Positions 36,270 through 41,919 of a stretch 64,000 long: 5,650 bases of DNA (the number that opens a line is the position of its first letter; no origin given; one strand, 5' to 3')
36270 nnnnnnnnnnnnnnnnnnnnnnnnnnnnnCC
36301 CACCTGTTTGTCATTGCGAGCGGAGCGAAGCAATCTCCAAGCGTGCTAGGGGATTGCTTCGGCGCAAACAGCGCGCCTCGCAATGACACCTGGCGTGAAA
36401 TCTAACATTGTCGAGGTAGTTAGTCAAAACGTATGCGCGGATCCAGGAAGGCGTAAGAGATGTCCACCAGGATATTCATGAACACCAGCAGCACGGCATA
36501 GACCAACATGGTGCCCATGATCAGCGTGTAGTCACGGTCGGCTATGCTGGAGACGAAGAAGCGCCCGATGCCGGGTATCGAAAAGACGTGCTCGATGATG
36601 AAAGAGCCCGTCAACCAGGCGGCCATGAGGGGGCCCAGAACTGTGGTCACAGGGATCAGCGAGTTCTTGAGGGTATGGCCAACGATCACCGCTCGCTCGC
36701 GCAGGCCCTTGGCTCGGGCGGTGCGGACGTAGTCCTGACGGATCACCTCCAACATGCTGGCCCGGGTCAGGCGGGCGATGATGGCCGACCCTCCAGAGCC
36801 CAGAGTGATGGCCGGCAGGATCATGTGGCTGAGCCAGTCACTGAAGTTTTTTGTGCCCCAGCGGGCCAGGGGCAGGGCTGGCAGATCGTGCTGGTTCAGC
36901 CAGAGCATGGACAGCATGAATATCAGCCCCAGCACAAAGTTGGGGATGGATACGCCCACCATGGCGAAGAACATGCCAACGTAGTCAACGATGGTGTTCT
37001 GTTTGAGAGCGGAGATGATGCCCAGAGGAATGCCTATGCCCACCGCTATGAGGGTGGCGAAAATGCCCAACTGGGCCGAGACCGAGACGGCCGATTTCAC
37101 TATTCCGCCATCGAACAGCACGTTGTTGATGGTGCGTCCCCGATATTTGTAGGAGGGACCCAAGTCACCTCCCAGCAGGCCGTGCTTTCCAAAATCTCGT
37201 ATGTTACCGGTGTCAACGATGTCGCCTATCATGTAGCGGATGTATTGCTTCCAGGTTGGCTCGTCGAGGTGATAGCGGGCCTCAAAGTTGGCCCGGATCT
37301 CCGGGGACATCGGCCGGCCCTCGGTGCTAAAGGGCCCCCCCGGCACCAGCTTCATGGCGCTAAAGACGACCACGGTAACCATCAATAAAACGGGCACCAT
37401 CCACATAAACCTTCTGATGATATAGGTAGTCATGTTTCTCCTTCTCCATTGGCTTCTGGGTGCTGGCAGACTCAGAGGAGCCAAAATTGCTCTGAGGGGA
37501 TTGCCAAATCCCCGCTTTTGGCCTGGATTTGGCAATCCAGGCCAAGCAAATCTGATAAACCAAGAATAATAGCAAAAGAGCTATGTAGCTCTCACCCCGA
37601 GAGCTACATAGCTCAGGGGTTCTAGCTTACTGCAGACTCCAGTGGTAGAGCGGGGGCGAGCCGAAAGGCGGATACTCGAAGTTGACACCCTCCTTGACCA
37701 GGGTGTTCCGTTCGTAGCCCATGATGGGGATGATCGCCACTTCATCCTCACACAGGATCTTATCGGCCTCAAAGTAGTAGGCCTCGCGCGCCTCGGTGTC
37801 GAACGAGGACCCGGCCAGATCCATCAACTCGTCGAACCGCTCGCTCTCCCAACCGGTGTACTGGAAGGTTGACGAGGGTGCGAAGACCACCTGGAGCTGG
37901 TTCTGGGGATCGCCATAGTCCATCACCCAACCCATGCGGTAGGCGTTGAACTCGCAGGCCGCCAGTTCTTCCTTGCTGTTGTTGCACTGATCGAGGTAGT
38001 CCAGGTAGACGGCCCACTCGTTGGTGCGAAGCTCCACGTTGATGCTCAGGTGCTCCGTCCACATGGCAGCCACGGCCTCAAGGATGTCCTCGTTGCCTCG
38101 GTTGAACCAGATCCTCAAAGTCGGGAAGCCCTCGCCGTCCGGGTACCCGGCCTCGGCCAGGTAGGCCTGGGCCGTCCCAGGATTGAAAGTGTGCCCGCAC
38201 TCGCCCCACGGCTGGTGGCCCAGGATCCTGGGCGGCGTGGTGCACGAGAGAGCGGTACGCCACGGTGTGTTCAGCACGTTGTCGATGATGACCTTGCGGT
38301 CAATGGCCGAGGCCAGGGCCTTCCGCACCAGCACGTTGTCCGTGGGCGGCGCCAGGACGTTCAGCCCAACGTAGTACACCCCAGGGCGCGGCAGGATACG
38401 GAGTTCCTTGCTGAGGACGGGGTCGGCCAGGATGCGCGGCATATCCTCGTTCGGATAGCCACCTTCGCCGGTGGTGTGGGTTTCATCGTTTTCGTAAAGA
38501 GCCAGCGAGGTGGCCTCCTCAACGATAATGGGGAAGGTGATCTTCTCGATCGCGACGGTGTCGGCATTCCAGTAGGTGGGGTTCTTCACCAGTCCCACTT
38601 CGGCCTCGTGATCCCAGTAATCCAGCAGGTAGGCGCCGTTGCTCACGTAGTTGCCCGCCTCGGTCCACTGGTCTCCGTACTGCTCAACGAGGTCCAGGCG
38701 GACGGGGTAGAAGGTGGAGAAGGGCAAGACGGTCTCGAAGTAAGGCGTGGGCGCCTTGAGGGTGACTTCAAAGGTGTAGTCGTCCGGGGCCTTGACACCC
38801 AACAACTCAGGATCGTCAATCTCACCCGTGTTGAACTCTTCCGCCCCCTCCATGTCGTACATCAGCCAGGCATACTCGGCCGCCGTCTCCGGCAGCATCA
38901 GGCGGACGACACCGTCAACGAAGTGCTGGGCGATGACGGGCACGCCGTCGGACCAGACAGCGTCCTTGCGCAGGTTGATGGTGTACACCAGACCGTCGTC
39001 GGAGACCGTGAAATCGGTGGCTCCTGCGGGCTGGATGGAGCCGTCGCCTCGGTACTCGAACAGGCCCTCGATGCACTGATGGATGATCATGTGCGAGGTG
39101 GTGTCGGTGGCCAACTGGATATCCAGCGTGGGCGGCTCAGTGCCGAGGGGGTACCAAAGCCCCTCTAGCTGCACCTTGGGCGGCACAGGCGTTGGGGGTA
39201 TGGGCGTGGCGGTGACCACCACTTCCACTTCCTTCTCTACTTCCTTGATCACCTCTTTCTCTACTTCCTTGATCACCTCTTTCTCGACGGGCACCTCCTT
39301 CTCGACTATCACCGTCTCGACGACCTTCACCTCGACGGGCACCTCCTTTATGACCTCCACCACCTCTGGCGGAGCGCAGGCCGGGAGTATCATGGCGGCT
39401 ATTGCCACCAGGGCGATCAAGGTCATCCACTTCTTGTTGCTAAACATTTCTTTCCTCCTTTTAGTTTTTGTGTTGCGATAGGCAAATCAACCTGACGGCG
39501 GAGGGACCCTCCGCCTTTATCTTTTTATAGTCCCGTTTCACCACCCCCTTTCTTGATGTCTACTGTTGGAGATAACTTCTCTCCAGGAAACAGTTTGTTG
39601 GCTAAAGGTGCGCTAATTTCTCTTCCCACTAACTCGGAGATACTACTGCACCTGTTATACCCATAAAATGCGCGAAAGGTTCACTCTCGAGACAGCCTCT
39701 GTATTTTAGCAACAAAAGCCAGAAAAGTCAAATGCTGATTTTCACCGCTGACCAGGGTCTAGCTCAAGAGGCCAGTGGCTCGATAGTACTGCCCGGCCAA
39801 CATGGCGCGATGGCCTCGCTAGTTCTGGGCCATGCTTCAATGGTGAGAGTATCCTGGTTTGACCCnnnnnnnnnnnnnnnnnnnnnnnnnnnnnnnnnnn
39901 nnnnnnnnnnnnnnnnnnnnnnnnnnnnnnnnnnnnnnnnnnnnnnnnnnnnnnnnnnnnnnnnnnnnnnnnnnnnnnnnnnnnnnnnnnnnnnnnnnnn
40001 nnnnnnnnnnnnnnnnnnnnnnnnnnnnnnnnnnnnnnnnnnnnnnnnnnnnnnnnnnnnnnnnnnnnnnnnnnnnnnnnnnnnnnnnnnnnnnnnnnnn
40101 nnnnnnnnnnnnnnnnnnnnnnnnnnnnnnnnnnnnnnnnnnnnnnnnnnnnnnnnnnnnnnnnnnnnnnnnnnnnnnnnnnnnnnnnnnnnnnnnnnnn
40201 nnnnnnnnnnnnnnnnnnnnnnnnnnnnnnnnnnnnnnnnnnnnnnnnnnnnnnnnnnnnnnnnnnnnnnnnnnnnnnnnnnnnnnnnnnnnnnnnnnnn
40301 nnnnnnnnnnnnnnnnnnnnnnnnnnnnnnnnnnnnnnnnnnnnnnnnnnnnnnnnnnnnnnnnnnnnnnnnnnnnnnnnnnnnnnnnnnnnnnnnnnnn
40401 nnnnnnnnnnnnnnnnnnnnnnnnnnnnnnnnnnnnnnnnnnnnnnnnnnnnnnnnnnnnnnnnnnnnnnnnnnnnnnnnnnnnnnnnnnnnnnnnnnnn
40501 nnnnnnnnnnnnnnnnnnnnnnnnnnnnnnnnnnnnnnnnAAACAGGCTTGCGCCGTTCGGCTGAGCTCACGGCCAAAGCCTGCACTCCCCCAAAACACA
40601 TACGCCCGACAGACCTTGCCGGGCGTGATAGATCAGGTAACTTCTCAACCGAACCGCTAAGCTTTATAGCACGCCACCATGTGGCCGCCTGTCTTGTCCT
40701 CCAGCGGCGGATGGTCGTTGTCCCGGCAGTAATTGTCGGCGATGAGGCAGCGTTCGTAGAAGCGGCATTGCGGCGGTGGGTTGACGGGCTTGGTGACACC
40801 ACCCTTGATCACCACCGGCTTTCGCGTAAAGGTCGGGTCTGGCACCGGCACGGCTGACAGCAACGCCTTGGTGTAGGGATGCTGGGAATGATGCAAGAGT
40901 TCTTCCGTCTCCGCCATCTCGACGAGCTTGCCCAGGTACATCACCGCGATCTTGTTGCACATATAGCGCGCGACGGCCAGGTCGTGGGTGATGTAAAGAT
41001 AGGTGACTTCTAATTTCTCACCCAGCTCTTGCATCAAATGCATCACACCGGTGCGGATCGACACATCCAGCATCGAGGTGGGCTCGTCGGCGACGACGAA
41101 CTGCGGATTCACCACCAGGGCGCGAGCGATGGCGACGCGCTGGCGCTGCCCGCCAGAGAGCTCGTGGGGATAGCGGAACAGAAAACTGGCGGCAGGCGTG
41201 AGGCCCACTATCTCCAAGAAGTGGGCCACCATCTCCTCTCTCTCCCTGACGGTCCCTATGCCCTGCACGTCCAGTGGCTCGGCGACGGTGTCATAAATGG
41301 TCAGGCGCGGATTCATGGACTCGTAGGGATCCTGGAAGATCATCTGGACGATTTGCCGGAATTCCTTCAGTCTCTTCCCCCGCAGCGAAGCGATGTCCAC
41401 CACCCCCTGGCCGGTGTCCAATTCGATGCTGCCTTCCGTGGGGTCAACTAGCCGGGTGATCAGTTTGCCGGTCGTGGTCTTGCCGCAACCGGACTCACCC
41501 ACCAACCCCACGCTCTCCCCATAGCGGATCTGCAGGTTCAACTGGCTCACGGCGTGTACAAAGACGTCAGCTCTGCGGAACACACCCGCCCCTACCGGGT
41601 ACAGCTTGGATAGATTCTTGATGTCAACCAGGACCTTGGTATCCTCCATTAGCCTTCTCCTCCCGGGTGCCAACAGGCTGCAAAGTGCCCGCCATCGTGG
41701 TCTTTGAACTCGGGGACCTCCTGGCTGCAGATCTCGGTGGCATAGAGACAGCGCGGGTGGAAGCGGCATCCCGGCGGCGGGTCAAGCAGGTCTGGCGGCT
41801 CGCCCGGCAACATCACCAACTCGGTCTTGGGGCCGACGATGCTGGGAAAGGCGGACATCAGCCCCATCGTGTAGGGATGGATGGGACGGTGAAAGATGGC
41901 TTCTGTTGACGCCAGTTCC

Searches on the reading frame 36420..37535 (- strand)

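Call 4: search_protein_families(library=pfam, proteins=[window:36420-37535:-], max_evalue=0.01)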
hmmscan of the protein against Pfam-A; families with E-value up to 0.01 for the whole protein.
window:36420-37535:- (371 aa): 2 families
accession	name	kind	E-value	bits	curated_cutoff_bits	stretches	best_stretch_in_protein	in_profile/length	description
PF00528.27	BPD_transp_1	-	4.6e-40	137.7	26.4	1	168-369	1-183/184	Binding-protein-dependent transport system inner membrane component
PF19300.4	BPD_transp_1_N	-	2e-05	25.1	23.8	1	35-108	1-75/114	Binding-prot-dependent transport system membrane comp, N-term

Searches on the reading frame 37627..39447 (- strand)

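Call 4: search_protein_families(library=pfam, proteins=[window:37627-39447:-], max_evalue=0.01)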
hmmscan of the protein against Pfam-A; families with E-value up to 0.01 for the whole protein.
window:37627-39447:- (606 aa): 1 family
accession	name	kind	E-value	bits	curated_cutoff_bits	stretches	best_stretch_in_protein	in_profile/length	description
PF00496.27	SBP_bac_5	-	7e-71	239.7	32.4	1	138-525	2-364/368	Bacterial extracellular solute-binding proteins, family 5 Middle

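Call 48: search_protein_families(library=ncbifam, proteins=[window:37627-39447:-], max_evalue=1e-10)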
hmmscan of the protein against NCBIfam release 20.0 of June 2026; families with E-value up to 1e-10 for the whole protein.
window:37627-39447:- (606 aa): 7 families
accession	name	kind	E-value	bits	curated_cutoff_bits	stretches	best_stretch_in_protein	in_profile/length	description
NF011684.0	PRK15104.1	equivalog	2.2e-70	237.9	947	1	101-586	45-519/543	oligopeptide ABC transporter substrate-binding protein OppA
NF007287.0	PRK09755.1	equivalog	6.4e-60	203.5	1098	1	78-579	13-504/535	ABC transporter substrate-binding protein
NF043070.1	DppA_dipep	equivalog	1.9e-26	92.8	1005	1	91-573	25-502/535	dipeptide ABC transporter periplasmic-binding protein DppA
NF011942.0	PRK15413.1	equivalog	5.1e-23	81.5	594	1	106-566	39-472/512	glutathione ABC transporter substrate-binding protein GsiB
NF045467.1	Opp4A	equivalog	9.8e-23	80.2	650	1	107-588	48-538/556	oligopeptide ABC transporter substrate-binding protein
TIGR02294.1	nickel_nikA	equivalog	1.8e-19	69.7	393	1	119-438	28-330/501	nickel ABC transporter substrate-binding protein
NF043077.1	MMSYN1_0169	equivalog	6.8e-15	54.6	650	1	219-310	261-360/896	oligopeptide ABC transporter substrate-binding protein OppA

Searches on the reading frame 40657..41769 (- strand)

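Call 4: search_protein_families(library=pfam, proteins=[window:40657-41769:-], max_evalue=0.01)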
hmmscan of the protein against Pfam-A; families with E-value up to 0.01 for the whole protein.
window:40657-41769:- (370 aa): 3 families
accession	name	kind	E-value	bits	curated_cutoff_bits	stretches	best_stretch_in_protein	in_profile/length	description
PF00005.33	ABC_tran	-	2.6e-33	116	25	1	75-232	2-137/137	ABC transporter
PF08352.17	oligo_HPY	-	3.7e-15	56.5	27.1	1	283-348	1-65/65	Oligopeptide/dipeptide transporter, C-terminal region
PF13401.12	AAA_22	-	0.0046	17.7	27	0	88-146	9-59/130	AAA domain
